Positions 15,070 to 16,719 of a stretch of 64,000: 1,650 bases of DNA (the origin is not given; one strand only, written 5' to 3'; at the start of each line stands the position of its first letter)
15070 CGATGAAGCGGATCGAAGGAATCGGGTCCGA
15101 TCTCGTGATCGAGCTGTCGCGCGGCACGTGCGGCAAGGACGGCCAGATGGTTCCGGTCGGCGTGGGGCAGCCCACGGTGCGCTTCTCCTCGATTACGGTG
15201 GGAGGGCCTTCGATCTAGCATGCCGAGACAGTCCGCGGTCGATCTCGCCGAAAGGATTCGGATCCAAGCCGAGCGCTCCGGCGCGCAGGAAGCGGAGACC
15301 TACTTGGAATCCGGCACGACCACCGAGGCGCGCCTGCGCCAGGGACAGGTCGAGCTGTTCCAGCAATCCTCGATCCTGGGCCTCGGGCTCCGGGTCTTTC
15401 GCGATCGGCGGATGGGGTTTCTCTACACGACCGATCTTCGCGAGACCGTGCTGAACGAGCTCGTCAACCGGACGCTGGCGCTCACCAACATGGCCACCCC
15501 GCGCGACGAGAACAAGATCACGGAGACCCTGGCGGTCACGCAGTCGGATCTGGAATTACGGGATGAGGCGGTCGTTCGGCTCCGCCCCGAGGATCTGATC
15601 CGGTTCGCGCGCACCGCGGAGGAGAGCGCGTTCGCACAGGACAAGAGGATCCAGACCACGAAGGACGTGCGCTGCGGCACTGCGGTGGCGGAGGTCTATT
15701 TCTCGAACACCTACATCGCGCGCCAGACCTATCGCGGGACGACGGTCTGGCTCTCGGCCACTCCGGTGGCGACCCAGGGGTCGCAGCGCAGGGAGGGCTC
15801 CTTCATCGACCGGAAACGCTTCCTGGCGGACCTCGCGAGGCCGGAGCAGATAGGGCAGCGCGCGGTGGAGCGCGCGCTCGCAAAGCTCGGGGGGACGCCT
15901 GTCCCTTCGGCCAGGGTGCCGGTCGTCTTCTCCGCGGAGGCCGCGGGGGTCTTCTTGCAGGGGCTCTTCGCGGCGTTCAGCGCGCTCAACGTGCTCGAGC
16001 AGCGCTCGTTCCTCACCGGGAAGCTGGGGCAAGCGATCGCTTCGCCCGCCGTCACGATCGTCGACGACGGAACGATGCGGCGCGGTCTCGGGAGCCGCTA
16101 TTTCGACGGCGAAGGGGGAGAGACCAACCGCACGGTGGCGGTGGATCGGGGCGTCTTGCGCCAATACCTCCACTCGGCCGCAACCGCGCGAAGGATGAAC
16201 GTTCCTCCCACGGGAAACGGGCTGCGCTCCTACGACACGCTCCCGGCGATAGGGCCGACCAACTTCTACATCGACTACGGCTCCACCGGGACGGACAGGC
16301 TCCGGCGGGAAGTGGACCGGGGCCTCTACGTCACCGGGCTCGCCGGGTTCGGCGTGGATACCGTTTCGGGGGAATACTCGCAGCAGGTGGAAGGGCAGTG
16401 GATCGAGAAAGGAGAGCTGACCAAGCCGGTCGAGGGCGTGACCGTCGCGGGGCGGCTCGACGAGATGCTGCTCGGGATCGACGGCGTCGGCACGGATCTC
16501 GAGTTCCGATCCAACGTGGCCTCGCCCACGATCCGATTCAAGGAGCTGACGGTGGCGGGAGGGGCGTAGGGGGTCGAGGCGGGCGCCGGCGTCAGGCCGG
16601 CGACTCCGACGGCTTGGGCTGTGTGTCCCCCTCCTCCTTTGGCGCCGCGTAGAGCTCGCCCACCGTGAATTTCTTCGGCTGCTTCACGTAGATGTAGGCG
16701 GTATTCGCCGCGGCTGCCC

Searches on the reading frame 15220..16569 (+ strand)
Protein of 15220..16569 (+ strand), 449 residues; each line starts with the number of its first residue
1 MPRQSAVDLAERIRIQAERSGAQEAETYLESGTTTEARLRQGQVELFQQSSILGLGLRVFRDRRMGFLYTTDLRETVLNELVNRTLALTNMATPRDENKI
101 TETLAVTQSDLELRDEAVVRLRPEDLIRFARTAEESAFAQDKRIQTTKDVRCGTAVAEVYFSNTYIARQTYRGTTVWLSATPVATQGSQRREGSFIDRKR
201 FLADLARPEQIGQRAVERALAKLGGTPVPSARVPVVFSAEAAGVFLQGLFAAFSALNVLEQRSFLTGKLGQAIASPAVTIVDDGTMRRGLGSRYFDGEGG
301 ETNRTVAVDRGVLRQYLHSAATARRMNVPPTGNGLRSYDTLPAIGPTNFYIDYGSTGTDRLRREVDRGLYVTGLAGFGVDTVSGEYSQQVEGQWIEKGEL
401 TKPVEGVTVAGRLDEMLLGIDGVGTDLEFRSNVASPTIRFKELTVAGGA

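Call 14: find_encoding_contigs(protein=window:15220-16569:+, flank=10000, max_places=1)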
Protein window:15220-16569:+ (449 aa): 8 contigs read that carry it; 1 place shown.
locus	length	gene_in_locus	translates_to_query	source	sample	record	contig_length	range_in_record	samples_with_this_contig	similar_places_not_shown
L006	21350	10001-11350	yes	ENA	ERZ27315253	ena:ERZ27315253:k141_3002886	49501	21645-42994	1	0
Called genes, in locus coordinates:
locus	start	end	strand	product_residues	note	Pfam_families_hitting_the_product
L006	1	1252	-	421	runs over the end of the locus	PF08331:QueG_DUF1730, PF13484:Fer4_16, PF13646:HEAT_2, PF03130:HEAT_PBS (faint)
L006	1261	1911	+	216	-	PF02190:LON_substr_bdg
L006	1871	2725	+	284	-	PF00730:HhH-GPD, PF00633:HHH (faint), PF10576:EndIII_4Fe-2S (weak)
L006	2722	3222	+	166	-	PF00578:AhpC-TSA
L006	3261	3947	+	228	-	PF13483:Lactamase_B_3, PF00753:Lactamase_B, PF12706:Lactamase_B_2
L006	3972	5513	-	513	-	-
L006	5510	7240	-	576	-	PF14520:HHH_5 (faint), PF14716:HHH_8, PF14791:DNA_pol_B_thumb, PF02811:PHP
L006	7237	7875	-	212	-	PF01596:Methyltransf_3, PF01135:PCMT (weak), PF13578:Methyltransf_24, PF13649:Methyltransf_25 (weak)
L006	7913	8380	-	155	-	PF09969:DUF2203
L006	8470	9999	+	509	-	PF01523:PmbA_TldD_1st, PF19290:PmbA_TldD_2nd, PF19289:PmbA_TldD_3rd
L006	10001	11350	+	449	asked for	PF01523:PmbA_TldD_1st, PF19290:PmbA_TldD_2nd, PF19289:PmbA_TldD_3rd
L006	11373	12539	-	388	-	PF00890:FAD_binding_2 (weak), PF01266:DAO (faint), PF03486:HI0933_like (faint), PF07992:Pyr_redox_2, PF13434:Lys_Orn_oxgnase (faint), PF13450:NAD_binding_8 (weak), PF13738:Pyr_redox_3, PF00070:Pyr_redox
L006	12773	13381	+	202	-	-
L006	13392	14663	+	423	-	PF07690:MFS_1, PF12832:MFS_1_like (faint), PF07690:MFS_1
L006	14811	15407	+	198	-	PF13505:OMP_b-brl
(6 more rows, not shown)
